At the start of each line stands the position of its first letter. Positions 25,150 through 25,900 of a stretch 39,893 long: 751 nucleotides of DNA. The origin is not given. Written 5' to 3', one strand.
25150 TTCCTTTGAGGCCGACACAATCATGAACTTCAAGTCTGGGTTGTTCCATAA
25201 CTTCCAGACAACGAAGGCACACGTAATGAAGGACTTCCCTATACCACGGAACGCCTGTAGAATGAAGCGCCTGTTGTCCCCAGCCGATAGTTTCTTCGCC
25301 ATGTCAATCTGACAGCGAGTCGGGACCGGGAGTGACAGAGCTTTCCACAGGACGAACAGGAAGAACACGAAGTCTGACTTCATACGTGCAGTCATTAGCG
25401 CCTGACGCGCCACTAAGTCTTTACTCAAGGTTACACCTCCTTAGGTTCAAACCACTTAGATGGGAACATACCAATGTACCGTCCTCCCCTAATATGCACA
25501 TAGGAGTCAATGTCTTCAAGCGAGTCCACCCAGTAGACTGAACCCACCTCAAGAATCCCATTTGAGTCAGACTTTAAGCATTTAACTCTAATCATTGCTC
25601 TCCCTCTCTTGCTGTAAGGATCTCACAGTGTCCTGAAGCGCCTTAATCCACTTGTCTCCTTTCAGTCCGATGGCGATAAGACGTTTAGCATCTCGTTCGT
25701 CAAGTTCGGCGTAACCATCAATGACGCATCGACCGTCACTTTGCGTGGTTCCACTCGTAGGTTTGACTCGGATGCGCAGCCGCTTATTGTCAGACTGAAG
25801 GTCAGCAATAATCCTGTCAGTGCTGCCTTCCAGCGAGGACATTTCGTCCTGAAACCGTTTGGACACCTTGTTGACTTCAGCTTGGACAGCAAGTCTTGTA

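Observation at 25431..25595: Extra 54-aa gene translationally coupled to the large terminase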

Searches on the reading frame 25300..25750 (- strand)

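Call 49: search_dna_similar(query=L001:1002-1421:+, collection=phages, mode=protein, max_evalue=0.001, max_rows=30, rows=spread)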
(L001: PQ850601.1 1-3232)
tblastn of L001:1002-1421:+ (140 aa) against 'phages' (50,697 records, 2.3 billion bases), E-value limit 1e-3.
Records with a match: 31; places in all: 31; records where one place covers at least 80% of the query: 22.
Best place of each record, by identity: >=99% 1; 95-99% 2; 80-90% 1; <60% 27.
By first word of the organism name: Salmonella 11; Escherichia 8; Aeromonas 7; Shigella 3; Kayfunavirus 1; Providencia 1.
By host as written in the record: Escherichia coli 4; Salmonella enterica 4; Salmonella enterica subsp. enterica serovar Heidelberg 3; - 2; Aeromonas dhakensis A24.1T 2; Aeromonas hydrophila ZPAH75 2; Aeromonas salmonicida 2; Shigella boydii ATCC 35966 2; and 9 more.
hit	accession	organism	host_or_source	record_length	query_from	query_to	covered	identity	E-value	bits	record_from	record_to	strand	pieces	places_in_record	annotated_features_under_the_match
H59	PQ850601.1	Escherichia phage ElsieAttenhofer_Bas105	Escherichia coli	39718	1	140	100%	100.0%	4e-88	285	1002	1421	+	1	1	hypothetical protein | Rz-like spanin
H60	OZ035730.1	Kayfunavirus CLBP1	-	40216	1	140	100%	95.8%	4e-57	283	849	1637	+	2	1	record has no annotation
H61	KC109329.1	Escherichia phage CLB_P1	-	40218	1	140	100%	95.8%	4e-57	283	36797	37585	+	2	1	putative protease | lambda RZ-like lysis protein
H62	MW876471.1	Escherichia phage P762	Escherichia coli EC762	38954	1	139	99%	88.7%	1e-52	265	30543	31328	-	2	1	hypothetical protein | Rz-like lysis protein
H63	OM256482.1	Providencia phage EPr2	Providencia rettgeri MRSN 845308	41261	1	139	99%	57.3%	3e-29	177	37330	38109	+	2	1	hypothetical protein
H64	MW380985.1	Aeromonas phage PVN05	Aeromonas hydrophila 4.4T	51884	22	139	84%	37.6%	1e-13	72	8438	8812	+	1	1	hypothetical protein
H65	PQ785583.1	Salmonella phage As2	Salmonella enterica subsp. enterica ...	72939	16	139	89%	34.4%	8e-12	67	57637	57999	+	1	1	hypothetical protein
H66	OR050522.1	Salmonella phage SP154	Salmonella enterica subsp. enterica ...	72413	16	139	89%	33.6%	3e-11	65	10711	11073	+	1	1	hypothetical protein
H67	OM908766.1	Salmonella phage S5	Salmonella sp.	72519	16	139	89%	32.8%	1e-10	63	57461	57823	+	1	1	protease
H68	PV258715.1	Aeromonas phage LA93P2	Aeromonas dhakensis A24.1T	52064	15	139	89%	32.3%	4e-10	62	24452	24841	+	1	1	putative collagen-like domain-containing protein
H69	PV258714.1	Aeromonas phage LA93P1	Aeromonas dhakensis A24.1T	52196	15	139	89%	32.3%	4e-10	62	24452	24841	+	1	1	putative collagen-like domain-containing protein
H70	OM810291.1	Aeromonas phage ZPAH14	Aeromonas hydrophila ZPAH75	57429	15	139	89%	31.5%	4e-10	62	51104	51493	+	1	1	putative collagen-like domain-containing protein | Collagen-like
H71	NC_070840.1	Aeromonas phage ZPAH14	Aeromonas hydrophila ZPAH75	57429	15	139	89%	31.5%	4e-10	62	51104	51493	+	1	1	putative collagen-like domain-containing protein | Collagen-like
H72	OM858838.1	Shigella phage B2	Shigella flexneri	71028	21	139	85%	31.5%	2e-7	54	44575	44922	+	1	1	hypothetical protein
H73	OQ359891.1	Salmonella phage vB_SenP_UTK0001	Salmonella enterica subsp. enterica ...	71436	21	139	85%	31.5%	2e-7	54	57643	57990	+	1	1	hypothetical protein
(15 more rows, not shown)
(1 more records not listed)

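Call 69: get_annotated_region(hit=H61, flank=700)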
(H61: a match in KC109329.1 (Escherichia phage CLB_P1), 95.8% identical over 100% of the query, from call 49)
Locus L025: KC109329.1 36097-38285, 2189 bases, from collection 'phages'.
description: Escherichia phage CLB_P1, complete genome.
organism: Escherichia phage CLB_P1 (NCBI taxid 1262524)
taxonomy: Viruses; Duplodnaviria; Heunggongvirae; Uroviricota; Caudoviricetes; Autographiviridae; Studiervirinae; Kayfunavirus
host: -; source: -; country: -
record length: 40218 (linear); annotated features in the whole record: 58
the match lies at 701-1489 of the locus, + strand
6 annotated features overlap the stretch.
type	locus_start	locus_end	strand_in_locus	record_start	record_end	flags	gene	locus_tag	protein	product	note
CDS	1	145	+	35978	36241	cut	-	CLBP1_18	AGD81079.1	small terminase subunit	similar to Enterobacteria phage K1F DNA packaging protein gp18; involved in the packaging of genome monomers into a ...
CDS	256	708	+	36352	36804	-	-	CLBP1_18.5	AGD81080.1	lambda RZ-like lysis protein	similar to Enterobacteria phage EcoDS1 phage lambda Rz-like lysis protein gp18.5 protein analog of phage lambda protein ...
CDS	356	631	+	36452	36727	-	-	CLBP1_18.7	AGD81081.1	lambda RZ-like lysis protein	-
CDS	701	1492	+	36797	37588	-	-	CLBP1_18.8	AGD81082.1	putative protease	similar to Escherichia coli O127:H6 str. E2348/69 predicted protease YP_002330251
CDS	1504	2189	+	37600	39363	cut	-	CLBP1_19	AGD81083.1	large terminase subunit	similar to Enterobacteria phage K1F gp19 protein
CDS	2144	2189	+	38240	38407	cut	-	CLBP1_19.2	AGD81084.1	hypothetical protein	putative gp19.2 protein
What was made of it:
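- CLB_P1 has gene 18.8 alone (call 69).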

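Call 70: get_annotated_region(hit=H63, flank=900)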
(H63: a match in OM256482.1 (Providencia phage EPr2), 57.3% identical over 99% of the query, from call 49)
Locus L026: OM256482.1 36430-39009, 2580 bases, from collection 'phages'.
description: Providencia phage EPr2, complete genome.
organism: Providencia phage EPr2 (NCBI taxid 2917333)
taxonomy: Viruses; Duplodnaviria; Heunggongvirae; Uroviricota; Caudoviricetes; Autographiviridae; Studiervirinae; Kayfunavirus
host: Providencia rettgeri MRSN 845308; source: -; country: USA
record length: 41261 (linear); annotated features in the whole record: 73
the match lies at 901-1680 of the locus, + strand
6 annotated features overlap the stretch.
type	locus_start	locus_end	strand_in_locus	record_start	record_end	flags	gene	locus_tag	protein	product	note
CDS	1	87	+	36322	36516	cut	-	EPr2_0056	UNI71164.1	putative holin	_Potential Bacteriophage T7, Gp17.5, holin: PF10746; cds_prediction: phanotate, score: -58.1; cds_prediction: trained ...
CDS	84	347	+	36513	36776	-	-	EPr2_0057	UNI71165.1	putative DNA maturase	_Potential DNA maturase, bacteriophage T7-like: PF11123; cds_prediction: phanotate, score: -341; cds_prediction: ...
CDS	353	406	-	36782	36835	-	-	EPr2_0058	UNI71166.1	hypothetical protein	hypothetical protein; cds_prediction: glimmer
CDS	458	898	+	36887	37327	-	-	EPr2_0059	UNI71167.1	putative spanin, inner membrane subunit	_Likely Spanin, inner membrane subunit : SPAN1_BPT7; cds_prediction: phanotate, score: -1050; cds_prediction: trained ...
CDS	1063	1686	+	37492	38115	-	-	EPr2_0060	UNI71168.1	hypothetical protein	hypothetical protein; cds_prediction: phanotate, score: -5770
CDS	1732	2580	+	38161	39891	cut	-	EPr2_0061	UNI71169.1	putative terminase large subunit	_High confidence Terminase, large subunit : TERL_BPT7; cds_prediction: phanotate, score: -16800000000; interpro_gene3d ...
